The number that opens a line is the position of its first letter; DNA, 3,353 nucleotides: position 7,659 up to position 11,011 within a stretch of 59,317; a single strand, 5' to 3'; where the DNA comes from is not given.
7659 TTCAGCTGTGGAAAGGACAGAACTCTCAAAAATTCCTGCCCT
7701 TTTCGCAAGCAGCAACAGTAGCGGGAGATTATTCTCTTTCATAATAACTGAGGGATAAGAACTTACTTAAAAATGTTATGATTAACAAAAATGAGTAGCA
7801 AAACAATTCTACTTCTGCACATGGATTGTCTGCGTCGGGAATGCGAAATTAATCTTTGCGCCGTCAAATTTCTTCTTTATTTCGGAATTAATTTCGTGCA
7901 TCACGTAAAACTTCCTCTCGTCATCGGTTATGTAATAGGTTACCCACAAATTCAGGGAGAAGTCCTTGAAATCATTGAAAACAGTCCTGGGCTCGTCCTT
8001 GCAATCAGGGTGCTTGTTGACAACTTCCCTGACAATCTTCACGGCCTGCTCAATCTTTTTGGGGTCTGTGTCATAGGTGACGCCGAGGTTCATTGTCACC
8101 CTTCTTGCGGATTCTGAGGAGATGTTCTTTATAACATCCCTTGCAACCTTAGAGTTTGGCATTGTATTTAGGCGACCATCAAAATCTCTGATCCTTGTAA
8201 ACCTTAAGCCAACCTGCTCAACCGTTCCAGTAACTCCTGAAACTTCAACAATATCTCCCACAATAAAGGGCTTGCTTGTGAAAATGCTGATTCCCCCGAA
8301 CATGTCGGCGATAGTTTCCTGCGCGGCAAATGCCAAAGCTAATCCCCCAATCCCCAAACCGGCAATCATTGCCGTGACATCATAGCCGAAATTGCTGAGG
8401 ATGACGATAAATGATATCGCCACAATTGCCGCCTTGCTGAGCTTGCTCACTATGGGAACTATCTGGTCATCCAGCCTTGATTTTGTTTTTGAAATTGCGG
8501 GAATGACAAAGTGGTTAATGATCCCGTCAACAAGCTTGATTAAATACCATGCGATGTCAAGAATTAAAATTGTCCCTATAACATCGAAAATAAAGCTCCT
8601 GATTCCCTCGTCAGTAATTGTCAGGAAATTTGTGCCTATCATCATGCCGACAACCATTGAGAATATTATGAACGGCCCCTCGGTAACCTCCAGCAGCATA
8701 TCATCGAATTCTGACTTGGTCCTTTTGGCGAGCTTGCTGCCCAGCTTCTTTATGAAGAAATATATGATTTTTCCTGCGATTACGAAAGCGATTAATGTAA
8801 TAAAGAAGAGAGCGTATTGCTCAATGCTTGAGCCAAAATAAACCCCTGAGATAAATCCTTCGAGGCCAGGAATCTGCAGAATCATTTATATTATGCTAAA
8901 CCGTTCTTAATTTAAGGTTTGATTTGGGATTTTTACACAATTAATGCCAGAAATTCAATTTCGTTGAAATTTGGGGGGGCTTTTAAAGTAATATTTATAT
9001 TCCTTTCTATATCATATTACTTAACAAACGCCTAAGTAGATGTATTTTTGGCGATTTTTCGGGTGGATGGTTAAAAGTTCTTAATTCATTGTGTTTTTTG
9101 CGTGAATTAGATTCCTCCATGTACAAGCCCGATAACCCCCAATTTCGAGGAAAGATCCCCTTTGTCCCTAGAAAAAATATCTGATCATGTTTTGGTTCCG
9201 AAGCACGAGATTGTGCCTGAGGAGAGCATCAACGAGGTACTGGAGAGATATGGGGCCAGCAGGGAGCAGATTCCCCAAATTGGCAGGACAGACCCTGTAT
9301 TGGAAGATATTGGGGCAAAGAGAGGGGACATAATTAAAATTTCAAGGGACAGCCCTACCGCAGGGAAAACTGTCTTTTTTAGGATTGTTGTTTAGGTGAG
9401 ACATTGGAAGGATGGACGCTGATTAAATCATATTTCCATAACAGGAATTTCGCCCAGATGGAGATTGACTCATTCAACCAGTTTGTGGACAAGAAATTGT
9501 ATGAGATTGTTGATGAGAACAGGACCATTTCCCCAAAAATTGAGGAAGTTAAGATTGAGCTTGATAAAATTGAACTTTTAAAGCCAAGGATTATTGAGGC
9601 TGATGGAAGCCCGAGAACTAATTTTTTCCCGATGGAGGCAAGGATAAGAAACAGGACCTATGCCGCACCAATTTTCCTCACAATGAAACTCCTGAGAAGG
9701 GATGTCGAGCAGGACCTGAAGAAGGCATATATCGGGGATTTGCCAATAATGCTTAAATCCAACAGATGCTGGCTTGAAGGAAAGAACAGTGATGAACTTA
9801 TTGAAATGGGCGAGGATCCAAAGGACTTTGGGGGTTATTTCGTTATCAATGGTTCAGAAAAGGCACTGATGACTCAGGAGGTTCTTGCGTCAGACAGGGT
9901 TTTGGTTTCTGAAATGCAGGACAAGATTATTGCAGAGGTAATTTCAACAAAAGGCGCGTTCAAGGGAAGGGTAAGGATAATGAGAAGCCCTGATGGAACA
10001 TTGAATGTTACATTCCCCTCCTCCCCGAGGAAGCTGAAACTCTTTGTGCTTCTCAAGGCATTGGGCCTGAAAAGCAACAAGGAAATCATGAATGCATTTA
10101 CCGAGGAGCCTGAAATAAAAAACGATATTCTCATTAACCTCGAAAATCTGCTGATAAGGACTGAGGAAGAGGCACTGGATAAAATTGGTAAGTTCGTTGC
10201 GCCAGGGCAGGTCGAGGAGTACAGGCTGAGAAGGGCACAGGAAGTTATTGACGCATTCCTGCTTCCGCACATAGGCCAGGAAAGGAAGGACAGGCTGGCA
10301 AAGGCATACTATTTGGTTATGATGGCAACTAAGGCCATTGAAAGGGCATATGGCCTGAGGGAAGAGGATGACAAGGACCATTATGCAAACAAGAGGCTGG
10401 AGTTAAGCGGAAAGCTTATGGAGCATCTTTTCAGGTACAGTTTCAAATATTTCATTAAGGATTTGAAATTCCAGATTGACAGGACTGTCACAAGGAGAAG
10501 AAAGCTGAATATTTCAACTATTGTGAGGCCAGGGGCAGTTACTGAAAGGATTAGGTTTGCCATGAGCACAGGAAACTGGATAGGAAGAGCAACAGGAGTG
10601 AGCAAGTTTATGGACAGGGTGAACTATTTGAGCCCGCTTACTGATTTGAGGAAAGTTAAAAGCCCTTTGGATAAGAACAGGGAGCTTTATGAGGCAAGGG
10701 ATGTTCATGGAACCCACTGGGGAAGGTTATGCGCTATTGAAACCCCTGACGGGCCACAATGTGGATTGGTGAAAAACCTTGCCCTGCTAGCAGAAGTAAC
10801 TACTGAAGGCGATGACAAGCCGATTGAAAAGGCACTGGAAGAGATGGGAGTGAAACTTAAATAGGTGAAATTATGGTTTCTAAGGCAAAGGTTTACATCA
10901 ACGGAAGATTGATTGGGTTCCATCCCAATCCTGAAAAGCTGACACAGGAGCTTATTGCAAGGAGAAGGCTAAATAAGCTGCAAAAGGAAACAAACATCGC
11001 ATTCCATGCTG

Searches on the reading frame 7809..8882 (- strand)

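Call 19: search_protein_families(library=pfam, proteins=[window:7809-8882:-], max_evalue=0.001)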
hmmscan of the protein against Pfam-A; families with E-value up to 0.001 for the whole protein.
window:7809-8882:- (357 aa): 3 families
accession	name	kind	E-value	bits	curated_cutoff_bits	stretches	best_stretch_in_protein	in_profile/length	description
PF00924.24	MS_channel_2nd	-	1.2e-21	77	20.2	1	190-255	2-67/68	Mechanosensitive ion channel, beta-domain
PF21082.3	MS_channel_3rd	-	7.5e-17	62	21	1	262-346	1-88/88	Mechanosensitive ion channel MscS, C-terminal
PF21088.3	MS_channel_1st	-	4.6e-10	39.7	23.1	1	147-188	1-42/42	Mechanosensitive ion channel, transmembrane helices 2/3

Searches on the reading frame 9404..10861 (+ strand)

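Call 19: search_protein_families(library=pfam, proteins=[window:9404-10861:+], max_evalue=0.001)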
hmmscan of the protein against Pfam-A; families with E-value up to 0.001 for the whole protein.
window:9404-10861:+ (486 aa): 3 families
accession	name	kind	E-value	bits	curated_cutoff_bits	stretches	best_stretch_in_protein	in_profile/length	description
PF04563.20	RNA_pol_Rpb2_1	-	1.9e-49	168.5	28.2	1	17-380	3-202/203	RNA polymerase beta subunit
PF04561.19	RNA_pol_Rpb2_2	-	3.1e-27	95.9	21.7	1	171-333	10-190/190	RNA polymerase Rpb2, domain 2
PF04565.21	RNA_pol_Rpb2_3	-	3.3e-24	85.3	21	1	402-465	2-68/68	RNA polymerase Rpb2, domain 3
